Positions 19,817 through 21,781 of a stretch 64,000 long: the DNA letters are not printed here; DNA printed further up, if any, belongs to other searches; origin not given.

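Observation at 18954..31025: Modular lipid-linked glycosylation operon built from repeated PA14 protein + GT-C transferase pairs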

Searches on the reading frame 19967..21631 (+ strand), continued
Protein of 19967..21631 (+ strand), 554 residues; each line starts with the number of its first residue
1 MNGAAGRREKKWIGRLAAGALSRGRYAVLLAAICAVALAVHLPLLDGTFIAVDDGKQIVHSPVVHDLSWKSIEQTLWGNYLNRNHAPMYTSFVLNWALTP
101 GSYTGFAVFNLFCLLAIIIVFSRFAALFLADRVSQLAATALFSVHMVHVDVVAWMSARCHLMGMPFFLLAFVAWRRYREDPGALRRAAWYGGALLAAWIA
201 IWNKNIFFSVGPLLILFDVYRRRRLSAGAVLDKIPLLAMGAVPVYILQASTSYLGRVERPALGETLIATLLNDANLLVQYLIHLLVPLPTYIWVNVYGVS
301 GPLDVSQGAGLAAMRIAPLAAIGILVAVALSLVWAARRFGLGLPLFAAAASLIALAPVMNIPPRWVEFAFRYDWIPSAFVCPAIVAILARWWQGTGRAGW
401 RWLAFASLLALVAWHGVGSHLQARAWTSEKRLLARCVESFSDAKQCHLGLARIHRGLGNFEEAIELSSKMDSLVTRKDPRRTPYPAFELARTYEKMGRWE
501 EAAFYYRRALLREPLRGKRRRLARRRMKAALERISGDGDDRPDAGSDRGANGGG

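Call 23: search_solved_structures(query=A2, max_evalue=10)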
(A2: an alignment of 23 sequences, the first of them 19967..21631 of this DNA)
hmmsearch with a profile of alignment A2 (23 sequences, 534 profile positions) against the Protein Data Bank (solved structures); distinct sequences matched with E-value up to 10: 294 (the best 60 are shown).
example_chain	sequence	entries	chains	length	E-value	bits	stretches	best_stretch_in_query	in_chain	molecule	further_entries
9qhb_A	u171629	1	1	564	1e-64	222.2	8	435-516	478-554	Engineered tetratricopeptide repeat protein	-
8bu0_A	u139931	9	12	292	1.4e-38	136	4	435-514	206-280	Consensus tetratricopeptide repeat protein | Crystal structure of an 8-repeat consensus TPR superhelix with Zinc. | Monomer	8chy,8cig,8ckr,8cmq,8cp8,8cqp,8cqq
9qhc_A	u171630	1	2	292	8.7e-34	120.1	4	436-509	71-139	Engineered tetratricopeptide repeat protein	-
7ntf_A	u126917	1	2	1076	4.6e-23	84.7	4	423-510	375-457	Isoform 1 of UDP-N-acetylglucosamine--peptide N-acetylglucosaminyltransferase 110 kDa subu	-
7yeh_B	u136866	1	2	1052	8.9e-23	83.8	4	422-507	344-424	UDP-N-acetylglucosamine--peptide N-acetylglucosaminyltransferase 110 kDa subunit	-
7yea_A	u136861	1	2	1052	8.9e-23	83.8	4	422-507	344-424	UDP-N-acetylglucosamine--peptide N-acetylglucosaminyltransferase 110 kDa subunit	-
1w3b_A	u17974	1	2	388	7.7e-22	80.7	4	417-509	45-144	UDP-N-ACETYLGLUCOSAMINE--PEPTIDE N-ACETYLGLUCOSAMINYLTRANSFERASE 110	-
6eou_A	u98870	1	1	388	1.2e-21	80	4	417-521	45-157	UDP-N-acetylglucosamine--peptide N-acetylglucosaminyltransferase 110 kDa subunit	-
9gzg_A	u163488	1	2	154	2.9e-21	78.8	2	436-516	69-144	Engineered CTPR protein with glutamic acids for conductivity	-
7obi_A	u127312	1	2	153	9.8e-21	77.1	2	436-516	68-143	CTPR-rv4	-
8ch0_A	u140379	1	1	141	8.3e-20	74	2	436-508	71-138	Consensus tetratricopeptide repeat protein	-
2fo7_A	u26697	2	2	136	1.7e-19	72.9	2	436-508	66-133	SYNTHETIC CONSENSUS TPR PROTEIN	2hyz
1na0_A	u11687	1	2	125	2.6e-19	72.4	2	437-516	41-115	designed protein CTPR3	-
2wqh_A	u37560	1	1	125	5.6e-17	64.7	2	435-515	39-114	CTPR3Y3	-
8dtf_A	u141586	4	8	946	1.2e-16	63.5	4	435-515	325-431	Probable UDP-N-acetylglucosamine--peptide N-acetylglucosaminyltransferase SPINDLY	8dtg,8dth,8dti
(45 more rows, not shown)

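Call 24: search_protein_families(library=pfam, alignment_id=A2, max_evalue=0.01)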
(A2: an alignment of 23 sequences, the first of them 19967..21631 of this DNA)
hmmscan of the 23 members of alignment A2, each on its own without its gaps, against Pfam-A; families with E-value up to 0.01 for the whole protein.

A. member 1, window:19967-21631:+ (554 aa): 9 families
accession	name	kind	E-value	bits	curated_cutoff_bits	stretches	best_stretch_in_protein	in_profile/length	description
PF07719.23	TPR_2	-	2.4e-09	37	27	1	487-514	5-32/34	Tetratricopeptide repeat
PF13176.12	TPR_7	-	1.4e-08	34.6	27.9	1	488-514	4-32/36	Tetratricopeptide repeat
PF00515.34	TPR_1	-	1.3e-07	31.5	27.8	1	488-514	6-32/34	Tetratricopeptide repeat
PF13424.12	TPR_12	-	3.2e-06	27.7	30.1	1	448-510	6-72/77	Tetratricopeptide repeat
PF13181.12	TPR_8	-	7.8e-06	26.1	25.7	0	487-514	5-32/34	Tetratricopeptide repeat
PF14559.12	TPR_19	-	3.3e-05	24.5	25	0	431-466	12-47/68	Tetratricopeptide repeat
PF13428.12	TPR_14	-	0.00011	22.9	23.5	0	488-515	6-33/44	Tetratricopeptide repeat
PF13174.12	TPR_6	-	0.00064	20.7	26.3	0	487-513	4-30/33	Tetratricopeptide repeat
PF13374.12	TPR_10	-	0.0024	18.3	27.5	0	489-510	8-29/42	Tetratricopeptide repeat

B. families by the number of members that match (of 23 scanned): 41 families (the first 25 are shown)
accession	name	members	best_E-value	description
PF07719.23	TPR_2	13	1.1e-37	Tetratricopeptide repeat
PF13181.12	TPR_8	11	2.2e-26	Tetratricopeptide repeat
PF00515.34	TPR_1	9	3.7e-43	Tetratricopeptide repeat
PF13428.12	TPR_14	9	9.2e-23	Tetratricopeptide repeat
PF13424.12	TPR_12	9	1.5e-21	Tetratricopeptide repeat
PF13176.12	TPR_7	9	1.2e-17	Tetratricopeptide repeat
PF13174.12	TPR_6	8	1.3e-11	Tetratricopeptide repeat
PF13374.12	TPR_10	7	3e-14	Tetratricopeptide repeat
PF14559.12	TPR_19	6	4.6e-25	Tetratricopeptide repeat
PF13432.12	TPR_16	5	3.5e-26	Tetratricopeptide repeat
PF13414.12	TPR_11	4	2.8e-34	TPR repeat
PF13431.12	TPR_17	4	3e-31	Tetratricopeptide repeat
PF13371.12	TPR_9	4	2.7e-17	Tetratricopeptide repeat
PF17874.7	TPR_MalT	4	1.9e-07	MalT-like TPR region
PF24575.1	TPR_Slam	3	1.5e-11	Surface lipoprotein assembly modifier, N-terminal TPR repeats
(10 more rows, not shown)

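Call 31: predict_structure(alignment_id=A2)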
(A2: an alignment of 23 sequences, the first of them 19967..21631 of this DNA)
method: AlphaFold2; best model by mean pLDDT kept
length: 554 residues; sequences in the alignment: 23
mean_pLDDT: 85.8   pTM: 0.87
mean pLDDT of the five models: 85.8, 85.7, 85.2, 84.6, 83.6
residues with pLDDT >= 90: 337; 70-90: 137; 50-70: 42; < 50: 38
segments of 3 or more residues with pLDDT < 50: 1-8, 10-18, 538-554
pLDDT, mean of each block of 10 residues (from residue 1): 44 50 93 98 93 85 93 85 82 95 96 98 95 95 96 91 96 94 93 94 87 92 78 80 64 52 76 92 93 82 87 93 97 91 94 84 59 94 95 82 94 97 94 93 90 94 94 72 83 95 96 88 96 73 42 30
secondary structure, 60 per line:
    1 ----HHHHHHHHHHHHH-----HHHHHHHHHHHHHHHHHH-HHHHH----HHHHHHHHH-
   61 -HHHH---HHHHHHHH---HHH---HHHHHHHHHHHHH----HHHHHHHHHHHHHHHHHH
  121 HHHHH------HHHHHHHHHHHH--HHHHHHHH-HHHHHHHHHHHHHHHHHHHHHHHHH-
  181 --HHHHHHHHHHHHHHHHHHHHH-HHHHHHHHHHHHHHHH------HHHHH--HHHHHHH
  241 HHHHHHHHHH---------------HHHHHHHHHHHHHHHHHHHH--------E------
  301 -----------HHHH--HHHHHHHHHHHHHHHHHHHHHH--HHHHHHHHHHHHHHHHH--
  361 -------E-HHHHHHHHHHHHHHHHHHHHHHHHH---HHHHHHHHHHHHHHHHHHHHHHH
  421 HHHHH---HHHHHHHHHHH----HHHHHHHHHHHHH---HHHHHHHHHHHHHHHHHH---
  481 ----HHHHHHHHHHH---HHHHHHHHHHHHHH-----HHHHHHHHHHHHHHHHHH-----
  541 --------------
elements in order: H5-17 H23-40 H42-46 H51-59 H62-65 H69-76 H86-98 H103-125 H132-143 H146-153 H155-179 H183-203 H205-220 H227-231 H234-250 H266-285 H312-315 H318-339 H342-358 H370-394 H398-425 H429-439 H444-456 H460-477 H485-495 H499-512 H518-535

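Call 37: fold_search(model_id=the predicted structure, library=pdb)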
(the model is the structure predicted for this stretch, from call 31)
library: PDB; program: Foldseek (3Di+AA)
matches with E <= 10: 849; with E <= 0.001: 2
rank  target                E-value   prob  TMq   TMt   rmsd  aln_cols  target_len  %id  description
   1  7e9s_A                3.2e-04  1.00  0.37  0.25  16.2       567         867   12  Archaeal oligosaccharyltransferase AglB from Archaeoglobus fulgidus in complex with an inhibitory peptide and a dolich (released 2021-09-08)
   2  3wak                  6.3e-04  1.00  0.43  0.29  14.3       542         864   12  Crystal structure of the Archaeoglobus fulgidus oligosaccharyltransferase (O29867_ARCFU) in the apo form (released 2013-10-30)
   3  5gmy_A                1.2e-03  1.00  0.40  0.28  14.8       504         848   12  Crystal structure of the Archaeoglobus fulgidus oligosaccharyltransferase (O29867_ARCFU) tethered with an acceptor pep (released 2017-02-01)
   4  3waj                  1.3e-03  1.00  0.36  0.26  15.8       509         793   11  Crystal structure of the Archaeoglobus fulgidus oligosaccharyltransferase (O29867_ARCFU) complex with Zn and sulfate (released 2013-10-30)
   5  6gxc_A                1.4e-03  1.00  0.36  0.30  13.3       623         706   10  Bacterial oligosaccharyltransferase PglB in complex with an inhibitory peptide and a reactive lipid-linked oligosaccha (released 2018-11-14)
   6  9i5k_A                1.5e-03  1.00  0.41  0.45  13.3       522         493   14  Structure of the Chaetomium thermophilum Pmt4 homodimer (C2 symmetry) (released 2025-12-24)
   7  8age_A                2.2e-03  1.00  0.42  0.38  12.7       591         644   11  Structure of yeast oligosaccharylransferase complex with acceptor peptide bound (released 2022-12-07)
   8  5f15                  3.0e-03  1.00  0.36  0.37  11.6       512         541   13  Crystal Structure of ArnT from Cupriavidus metallidurans bound to Undecaprenyl phosphate (released 2016-02-17)
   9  5ogl_A                5.5e-03  1.00  0.41  0.34  12.4       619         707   11  Structure of bacterial oligosaccharyltransferase PglB in complex with an acceptor peptide and an lipid-linked oligosac (released 2017-10-25)
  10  3rce_A                5.7e-03  1.00  0.37  0.31  10.2       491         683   10  Bacterial oligosaccharyltransferase PglB (released 2011-06-15)
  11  6ezn_F                8.9e-03  1.00  0.39  0.34  12.9       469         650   10  Cryo-EM structure of the yeast oligosaccharyltransferase (OST) complex (released 2018-01-17)
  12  5ezm                  1.0e-02  1.00  0.38  0.39  12.0       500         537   12  Crystal Structure of ArnT from Cupriavidus metallidurans in the apo state (released 2016-02-17)
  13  1w3b_A                1.2e-02  0.97  0.18  0.25  28.4       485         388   13  The superhelical TPR domain of O-linked GlcNAc transferase reveals structural similarities to importin alpha. (released 2004-09-09)
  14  6ftg_5                1.5e-02  1.00  0.39  0.34  15.1       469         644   12  Subtomogram average of OST-containing ribosome-translocon complexes from canine rough microsomal membranes (released 2018-03-21)
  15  9gzg_A                2.1e-02  1.00  0.17  0.57  13.2       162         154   20  Crystal structure of CTPR4E4 mutant (released 2025-10-15)
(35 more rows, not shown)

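Call 46: find_related_loci(query=A5, collection=genome_contigs, flank=8000)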
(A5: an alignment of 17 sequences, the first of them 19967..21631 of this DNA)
Query A5 (554 aa) in genome_contigs; peptide patterns used: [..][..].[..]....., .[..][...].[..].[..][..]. (x = any residue, [..] = any of these).
15 stretches matched a pattern; 7 encode a relative of the query (tblastn E <= 1e-3); 7 distinct loci.
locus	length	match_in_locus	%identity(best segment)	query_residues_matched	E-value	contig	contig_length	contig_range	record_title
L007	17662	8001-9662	87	1-554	0e+0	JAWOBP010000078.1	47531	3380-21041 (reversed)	MAG: Polyangia bacterium isolate BLK3-3.bin.217 k191_2773433, whole genome shotgun sequence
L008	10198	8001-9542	51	30-548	1e-147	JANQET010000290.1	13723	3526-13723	MAG: Myxococcota bacterium isolate PL23a_bin.40 k99_114499, whole genome shotgun sequence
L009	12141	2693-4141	51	41-525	5e-138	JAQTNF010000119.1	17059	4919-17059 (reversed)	MAG: Deltaproteobacteria bacterium isolate STA_58 NODE_6375_length_17059_cov_3.868001_Sandtown_A, whole genome shotgun s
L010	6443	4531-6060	39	29-538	6e-110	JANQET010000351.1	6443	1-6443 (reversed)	MAG: Myxococcota bacterium isolate PL23a_bin.40 k99_564700, whole genome shotgun sequence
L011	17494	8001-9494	37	30-528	6e-80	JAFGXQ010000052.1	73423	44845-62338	MAG: Deltaproteobacteria bacterium isolate ZodW_Metabat.4 k87_3755793, whole genome shotgun sequence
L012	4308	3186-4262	45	29-388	7e-77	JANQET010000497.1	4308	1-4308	MAG: Myxococcota bacterium isolate PL23a_bin.40 k99_1695598, whole genome shotgun sequence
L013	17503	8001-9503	35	28-528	6e-68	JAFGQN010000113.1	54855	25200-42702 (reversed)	MAG: Deltaproteobacteria bacterium isolate Zod_Metabat.76 k87_5534849, whole genome shotgun sequence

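Call 51: search_protein_families(library=ncbifam, proteins=[L005:8838-9653:+, L006:4696-5499:+, L011:5840-6589:+, L009:6736-7659:+], max_evalue=0.00001)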
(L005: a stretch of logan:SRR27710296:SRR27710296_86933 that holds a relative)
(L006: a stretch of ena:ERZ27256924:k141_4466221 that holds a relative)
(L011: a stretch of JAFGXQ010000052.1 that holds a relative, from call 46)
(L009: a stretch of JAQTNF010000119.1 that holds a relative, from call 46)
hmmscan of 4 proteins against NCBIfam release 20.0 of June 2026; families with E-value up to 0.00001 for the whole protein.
L005:8838-9653:+ (271 aa): 12 families
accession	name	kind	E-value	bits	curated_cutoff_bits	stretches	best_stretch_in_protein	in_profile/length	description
NF041391.1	DPhHxTase_Halo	equivalog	1.3e-14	53.7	375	1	45-237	26-208/213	dolichyl-phosphate hexose transferase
NF058614.1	PPMAGASynPpgS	equivalog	4.1e-14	52.6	370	1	44-219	27-202/226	polyprenyl-phospho-N-acetylgalactosaminyl synthase PpgS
TIGR04182.1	glyco_TIGR04182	equivalog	4e-12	46.1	325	1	31-234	16-214/293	S-layer glycoprotein N-glycosyltransferase AglJ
NF041875.1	EPS_EpsD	equivalog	2.7e-10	40.2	370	1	13-127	1-115/325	exopolysaccharide biosynthesis glycosyltransferase EpsD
TIGR03965.1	mycofact_glyco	equivalog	3.3e-10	39.4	280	1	44-149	106-211/467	mycofactocin biosynthesis glycosyltransferase MftF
NF007986.1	PRK10714.1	equivalog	2.2e-09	36.8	529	1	13-181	8-173/316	undecaprenyl-phosphate 4-deoxy-4-formamido-L-arabinose transferase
NF010496.0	PRK13915.1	equivalog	2.5e-08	33.4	262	1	8-107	28-132/307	glucosyl-3-phosphoglycerate synthase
NF050819.1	PolSacchBiosHfsG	equivalog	3.7e-07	29.6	500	1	32-137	27-138/302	polysaccharide biosynthesis protein HfsG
TIGR04283.1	glyco_like_mftF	equivalog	2.1e-06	27.5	182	1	13-116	1-97/221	TIGR04283 family arsenosugar biosynthesis glycosyltransferase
TIGR03937.1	PgaC_IcaA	equivalog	2.3e-06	26.9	422.3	1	12-118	46-152/407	poly-beta-1,6-N-acetyl-D-glucosamine synthase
NF047588.1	GlcsyltransPgfSStrep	equivalog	8e-06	25.3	500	1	13-136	3-129/308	glycosyltransferase PgfS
NF047683.1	TeichurnBiosyTuaG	equivalog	8.1e-06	25.7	400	0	12-121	7-116/252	teichuronic acid biosynthesis protein TuaG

L006:4696-5499:+ (267 aa): 11 families
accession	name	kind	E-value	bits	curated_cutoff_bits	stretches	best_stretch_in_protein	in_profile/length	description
NF041391.1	DPhHxTase_Halo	equivalog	2.5e-16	59.3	375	1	43-236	25-208/213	dolichyl-phosphate hexose transferase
NF058614.1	PPMAGASynPpgS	equivalog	1.4e-14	54.1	370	1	14-219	4-203/226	polyprenyl-phospho-N-acetylgalactosaminyl synthase PpgS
TIGR04182.1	glyco_TIGR04182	equivalog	3.1e-12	46.5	325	1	28-231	14-212/293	S-layer glycoprotein N-glycosyltransferase AglJ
NF041875.1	EPS_EpsD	equivalog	1e-08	35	370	1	12-126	1-115/325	exopolysaccharide biosynthesis glycosyltransferase EpsD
TIGR03965.1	mycofact_glyco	equivalog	1.2e-08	34.2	280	1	25-131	82-194/467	mycofactocin biosynthesis glycosyltransferase MftF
NF007986.1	PRK10714.1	equivalog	1.3e-06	27.7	529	1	12-180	8-173/316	undecaprenyl-phosphate 4-deoxy-4-formamido-L-arabinose transferase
NF047683.1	TeichurnBiosyTuaG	equivalog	1.6e-06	27.9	400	1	9-121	5-117/252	teichuronic acid biosynthesis protein TuaG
NF010496.0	PRK13915.1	equivalog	2.2e-06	27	262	1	11-101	32-127/307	glucosyl-3-phosphoglycerate synthase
NF050819.1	PolSacchBiosHfsG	equivalog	6.3e-06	25.6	500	1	9-147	11-149/302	polysaccharide biosynthesis protein HfsG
TIGR04283.1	glyco_like_mftF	equivalog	6.4e-06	25.9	182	1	12-111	1-93/221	TIGR04283 family arsenosugar biosynthesis glycosyltransferase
TIGR03937.1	PgaC_IcaA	equivalog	7.8e-06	25.1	422.3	1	10-125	45-161/407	poly-beta-1,6-N-acetyl-D-glucosamine synthase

L011:5840-6589:+ (249 aa): 16 families
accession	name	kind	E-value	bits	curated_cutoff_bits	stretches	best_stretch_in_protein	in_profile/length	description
TIGR04182.1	glyco_TIGR04182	equivalog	1e-17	64.5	325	1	11-243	2-219/293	S-layer glycoprotein N-glycosyltransferase AglJ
NF047588.1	GlcsyltransPgfSStrep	equivalog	6.5e-17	61.7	500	1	10-184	2-174/308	glycosyltransferase PgfS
NF010496.0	PRK13915.1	equivalog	8.9e-17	61.1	262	1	7-115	29-142/307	glucosyl-3-phosphoglycerate synthase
NF058614.1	PPMAGASynPpgS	equivalog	1.4e-16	60.7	370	1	13-212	4-198/226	polyprenyl-phospho-N-acetylgalactosaminyl synthase PpgS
TIGR04283.1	glyco_like_mftF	equivalog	3.3e-16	59.5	182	1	11-123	1-105/221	TIGR04283 family arsenosugar biosynthesis glycosyltransferase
TIGR03937.1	PgaC_IcaA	equivalog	1.5e-15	57.1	422.3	1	6-125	42-161/407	poly-beta-1,6-N-acetyl-D-glucosamine synthase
NF007986.1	PRK10714.1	equivalog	3.4e-15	55.8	529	1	7-117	4-117/316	undecaprenyl-phosphate 4-deoxy-4-formamido-L-arabinose transferase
NF041875.1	EPS_EpsD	equivalog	5.9e-13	48.9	370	1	11-138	1-127/325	exopolysaccharide biosynthesis glycosyltransferase EpsD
NF041391.1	DPhHxTase_Halo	equivalog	3.7e-12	45.7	375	1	17-210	3-183/213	dolichyl-phosphate hexose transferase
TIGR04242.1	nodulat_NodC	equivalog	4.1e-12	45.8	550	1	9-142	48-182/395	chitooligosaccharide synthase NodC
TIGR03965.1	mycofact_glyco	equivalog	8e-12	44.8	280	1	8-129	73-193/467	mycofactocin biosynthesis glycosyltransferase MftF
NF007482.0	PRK10073.1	equivalog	2.6e-11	43.1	423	1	4-120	1-115/334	glycosyltransferase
NF038302.1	EPS_HpsE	equivalog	1.7e-10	40.4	300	1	10-137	2-133/307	hormogonium polysaccharide biosynthesis glycosyltransferase HpsE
NF047683.1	TeichurnBiosyTuaG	equivalog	2.4e-10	40.5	400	1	4-108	1-104/252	teichuronic acid biosynthesis protein TuaG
NF041865.1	EpsU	equivalog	2.3e-07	30.2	700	1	9-108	39-140/394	exopolysaccharide biosynthesis GT2 family glycosyltransferase EpsU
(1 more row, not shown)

L009:6736-7659:+ (307 aa): 18 families
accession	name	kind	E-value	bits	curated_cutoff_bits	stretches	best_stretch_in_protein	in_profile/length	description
NF047588.1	GlcsyltransPgfSStrep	equivalog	5.9e-77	258.9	500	1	4-302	3-304/308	glycosyltransferase PgfS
NF007986.1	PRK10714.1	equivalog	1.7e-43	148.9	529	1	4-302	8-310/316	undecaprenyl-phosphate 4-deoxy-4-formamido-L-arabinose transferase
TIGR03937.1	PgaC_IcaA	equivalog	8.2e-19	67.8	422.3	1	4-96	47-136/407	poly-beta-1,6-N-acetyl-D-glucosamine synthase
NF041875.1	EPS_EpsD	equivalog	6.8e-16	58.6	370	1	4-117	1-111/325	exopolysaccharide biosynthesis glycosyltransferase EpsD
NF047683.1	TeichurnBiosyTuaG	equivalog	3.4e-14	53.1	400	1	4-111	8-112/252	teichuronic acid biosynthesis protein TuaG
NF007482.0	PRK10073.1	equivalog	1.1e-13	50.9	423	1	3-113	7-113/334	glycosyltransferase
NF010496.0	PRK13915.1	equivalog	3.9e-13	49.2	262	1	4-100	33-132/307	glucosyl-3-phosphoglycerate synthase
NF058614.1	PPMAGASynPpgS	equivalog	5.3e-12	45.6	370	1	6-119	4-111/226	polyprenyl-phospho-N-acetylgalactosaminyl synthase PpgS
TIGR04283.1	glyco_like_mftF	equivalog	5.2e-11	42.6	182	1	4-110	1-97/221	TIGR04283 family arsenosugar biosynthesis glycosyltransferase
TIGR03965.1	mycofact_glyco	equivalog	8.4e-10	38.1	280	1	5-98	77-167/467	mycofactocin biosynthesis glycosyltransferase MftF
NF038302.1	EPS_HpsE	equivalog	8.8e-10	38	300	1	4-97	3-98/307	hormogonium polysaccharide biosynthesis glycosyltransferase HpsE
TIGR04182.1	glyco_TIGR04182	equivalog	1.3e-08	34.6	325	1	6-115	4-103/293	S-layer glycoprotein N-glycosyltransferase AglJ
NF041391.1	DPhHxTase_Halo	equivalog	3.8e-08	32.6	375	1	10-130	3-113/213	dolichyl-phosphate hexose transferase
TIGR04242.1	nodulat_NodC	equivalog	6.1e-08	32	550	1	6-108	52-154/395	chitooligosaccharide synthase NodC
NF050050.1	ProtGlycPglI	equivalog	1.1e-07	31.5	500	1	4-115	4-113/306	GalNAc(5)-diNAcBac-PP-undecaprenol beta-1,3-glucosyltransferase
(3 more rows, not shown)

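Call 59: find_encoding_contigs(protein=P0026, flank=5000, max_places=1)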
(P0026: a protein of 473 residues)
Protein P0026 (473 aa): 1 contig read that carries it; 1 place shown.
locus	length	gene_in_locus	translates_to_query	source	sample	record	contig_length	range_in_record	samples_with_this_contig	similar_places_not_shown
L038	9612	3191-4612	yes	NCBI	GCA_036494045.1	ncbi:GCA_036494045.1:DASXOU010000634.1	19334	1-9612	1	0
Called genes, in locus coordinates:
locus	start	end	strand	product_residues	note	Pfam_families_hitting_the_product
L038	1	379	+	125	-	?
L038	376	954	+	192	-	PF04542:Sigma70_r2, PF08281:Sigma70_r4_2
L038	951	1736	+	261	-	-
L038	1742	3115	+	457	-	-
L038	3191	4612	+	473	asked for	-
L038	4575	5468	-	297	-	-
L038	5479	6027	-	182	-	PF07963:N_methyl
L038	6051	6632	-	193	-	PF07963:N_methyl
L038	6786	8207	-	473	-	PF00072:Response_reg, PF00158:Sigma54_activat, PF13191:AAA_16 (weak), PF14532:Sigma54_activ_2, PF01078:Mg_chelatase (faint), PF07728:AAA_5, PF25601:AAA_lid_14, PF02954:HTH_8, +1 more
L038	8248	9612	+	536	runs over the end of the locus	PF09286:Pro-kuma_activ, PF00082:Peptidase_S8 (weak)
